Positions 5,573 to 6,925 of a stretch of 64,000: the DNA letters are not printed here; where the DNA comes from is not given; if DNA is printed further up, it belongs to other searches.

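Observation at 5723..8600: Translationally coupled HExxH peptidase-like protein, ATP-grasp ligase and DEDDh exonuclease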

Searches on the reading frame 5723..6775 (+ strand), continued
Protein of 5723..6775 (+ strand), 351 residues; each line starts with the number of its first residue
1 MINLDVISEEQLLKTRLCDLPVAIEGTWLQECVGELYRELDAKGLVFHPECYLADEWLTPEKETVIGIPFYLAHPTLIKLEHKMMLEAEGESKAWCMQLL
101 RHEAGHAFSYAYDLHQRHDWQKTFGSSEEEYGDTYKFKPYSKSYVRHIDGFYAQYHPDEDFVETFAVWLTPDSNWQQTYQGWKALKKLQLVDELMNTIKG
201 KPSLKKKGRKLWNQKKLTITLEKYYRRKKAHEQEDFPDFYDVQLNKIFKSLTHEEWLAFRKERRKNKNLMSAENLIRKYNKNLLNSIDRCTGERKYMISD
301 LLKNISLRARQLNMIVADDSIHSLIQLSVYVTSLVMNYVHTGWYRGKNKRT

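Call 90: find_related_loci(query=A2, collection=viral_contigs, flank=3000)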
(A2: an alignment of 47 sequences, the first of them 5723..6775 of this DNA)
Query A2 (351 aa) in viral_contigs; peptide patterns used: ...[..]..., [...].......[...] (x = any residue, [..] = any of these).
190 stretches matched a pattern; 12 encode a relative of the query (tblastn E <= 1e-3); 12 distinct loci.
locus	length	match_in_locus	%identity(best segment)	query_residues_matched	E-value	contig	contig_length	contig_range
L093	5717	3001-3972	38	7-342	5e-68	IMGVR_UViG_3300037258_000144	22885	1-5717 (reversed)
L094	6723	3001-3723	35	10-246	4e-38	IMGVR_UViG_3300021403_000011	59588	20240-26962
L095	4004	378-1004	37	12-211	5e-33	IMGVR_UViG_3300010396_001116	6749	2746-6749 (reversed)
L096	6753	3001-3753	33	12-248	7e-32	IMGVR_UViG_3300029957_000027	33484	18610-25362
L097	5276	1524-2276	33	12-248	7e-32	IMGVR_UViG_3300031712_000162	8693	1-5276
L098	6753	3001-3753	33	12-248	7e-32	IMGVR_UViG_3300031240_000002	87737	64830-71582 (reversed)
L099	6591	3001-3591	35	10-200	9e-28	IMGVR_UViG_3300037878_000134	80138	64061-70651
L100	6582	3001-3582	32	24-210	5e-27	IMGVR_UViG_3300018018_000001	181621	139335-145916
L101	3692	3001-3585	29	10-198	2e-17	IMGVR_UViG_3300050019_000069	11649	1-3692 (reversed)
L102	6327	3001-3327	27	96-211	9e-6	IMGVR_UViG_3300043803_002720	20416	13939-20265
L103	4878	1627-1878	31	75-169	3e-5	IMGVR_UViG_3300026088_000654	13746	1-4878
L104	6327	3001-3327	26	75-194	4e-5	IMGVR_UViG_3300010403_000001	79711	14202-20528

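Call 94: search_protein_families(library=pfam, proteins=[L094:2560-4233:+, L094:1497-2186:+, L094:4593-5180:-, L099:2700-3938:+, L099:686-2335:+, L100:2992-3612:+, L100:3660-4628:+, L100:2370-3005:+, L095:93-1580:+, L095:1580-2326:+], max_evalue=0.001)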
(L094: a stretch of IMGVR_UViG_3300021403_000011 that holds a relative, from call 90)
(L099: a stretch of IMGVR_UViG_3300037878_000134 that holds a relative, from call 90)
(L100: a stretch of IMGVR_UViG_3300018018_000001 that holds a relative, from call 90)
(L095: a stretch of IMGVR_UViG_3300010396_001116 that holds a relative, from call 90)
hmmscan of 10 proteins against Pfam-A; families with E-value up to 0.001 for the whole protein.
L094:2560-4233:+ (558 aa): 2 families
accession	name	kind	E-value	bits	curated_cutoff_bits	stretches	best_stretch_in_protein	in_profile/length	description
PF02777.23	Sod_Fe_C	-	2.9e-13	50.2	20.9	1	430-511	20-101/102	Iron/manganese superoxide dismutases, C-terminal domain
PF15887.11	Peptidase_Mx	-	5.5e-06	26.4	27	1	232-313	86-165/236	Putative zinc-binding metallo-peptidase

L094:1497-2186:+ (230 aa): 0 families

L094:4593-5180:- (196 aa): 0 families

L099:2700-3938:+ (413 aa): 0 families

L099:686-2335:+ (550 aa): 1 family
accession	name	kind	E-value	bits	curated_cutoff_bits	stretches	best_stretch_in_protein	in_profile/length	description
PF13264.11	DUF4055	-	5.7e-05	23.7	25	1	325-413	42-131/140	Domain of unknown function (DUF4055)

L100:2992-3612:+ (207 aa): 2 families
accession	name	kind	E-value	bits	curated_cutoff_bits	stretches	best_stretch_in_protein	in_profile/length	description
PF15887.11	Peptidase_Mx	-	1.8e-08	34.6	27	1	76-169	90-179/236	Putative zinc-binding metallo-peptidase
PF15890.11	Peptidase_Mx1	-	5.7e-06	26.3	25.6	1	71-165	123-204/240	Putative zinc-binding metallo-peptidase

L100:3660-4628:+ (323 aa): 2 families
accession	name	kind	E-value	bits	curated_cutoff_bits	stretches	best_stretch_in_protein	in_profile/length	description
PF02739.22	5_3_exonuc_N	-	6.3e-23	81.7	34.3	1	28-187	3-164/164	5'-3' exonuclease, N-terminal resolvase-like domain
PF01367.25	5_3_exonuc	-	0.00057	20.8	40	0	190-295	3-95/97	5'-3' exonuclease, C-terminal SAM fold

L100:2370-3005:+ (212 aa): 2 families
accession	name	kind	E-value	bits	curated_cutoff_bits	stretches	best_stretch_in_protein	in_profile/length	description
PF01541.30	GIY-YIG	-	2.7e-06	28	22.6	1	5-90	3-78/78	GIY-YIG catalytic domain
PF07460.16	NUMOD3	-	7.9e-06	26.1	20.4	1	149-165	18-34/37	NUMOD3 motif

L095:93-1580:+ (496 aa): 2 families
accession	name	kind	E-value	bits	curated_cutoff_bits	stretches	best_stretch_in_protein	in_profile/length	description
PF02777.23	Sod_Fe_C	-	1.2e-15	57.9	20.9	1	370-455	14-100/102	Iron/manganese superoxide dismutases, C-terminal domain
PF15887.11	Peptidase_Mx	-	5.3e-06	26.5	27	1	180-258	88-164/236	Putative zinc-binding metallo-peptidase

L095:1580-2326:+ (249 aa): 0 families

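Call 99: search_protein_families(library=ncbifam, proteins=[L087:3363-4001:+, L088:7174-8358:+], max_evalue=1)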
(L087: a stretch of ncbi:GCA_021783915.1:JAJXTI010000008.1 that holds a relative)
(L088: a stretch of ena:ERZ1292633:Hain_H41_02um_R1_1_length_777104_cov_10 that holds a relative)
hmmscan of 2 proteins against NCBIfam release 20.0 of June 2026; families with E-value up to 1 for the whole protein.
L087:3363-4001:+ (213 aa): 0 families

L088:7174-8358:+ (395 aa): 3 families
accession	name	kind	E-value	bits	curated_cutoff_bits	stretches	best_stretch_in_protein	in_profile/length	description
TIGR02097.1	yccV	equivalog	1.4e-13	51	38.05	1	297-386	3-98/101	heat shock protein HspQ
NF010729.0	PRK14129.1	equivalog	5e-05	23.7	135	1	298-368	6-81/105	heat shock protein HspQ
NF008188.0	PRK10941.1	equivalog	0.0063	16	391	1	123-252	58-190/269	invasion regulator SirB1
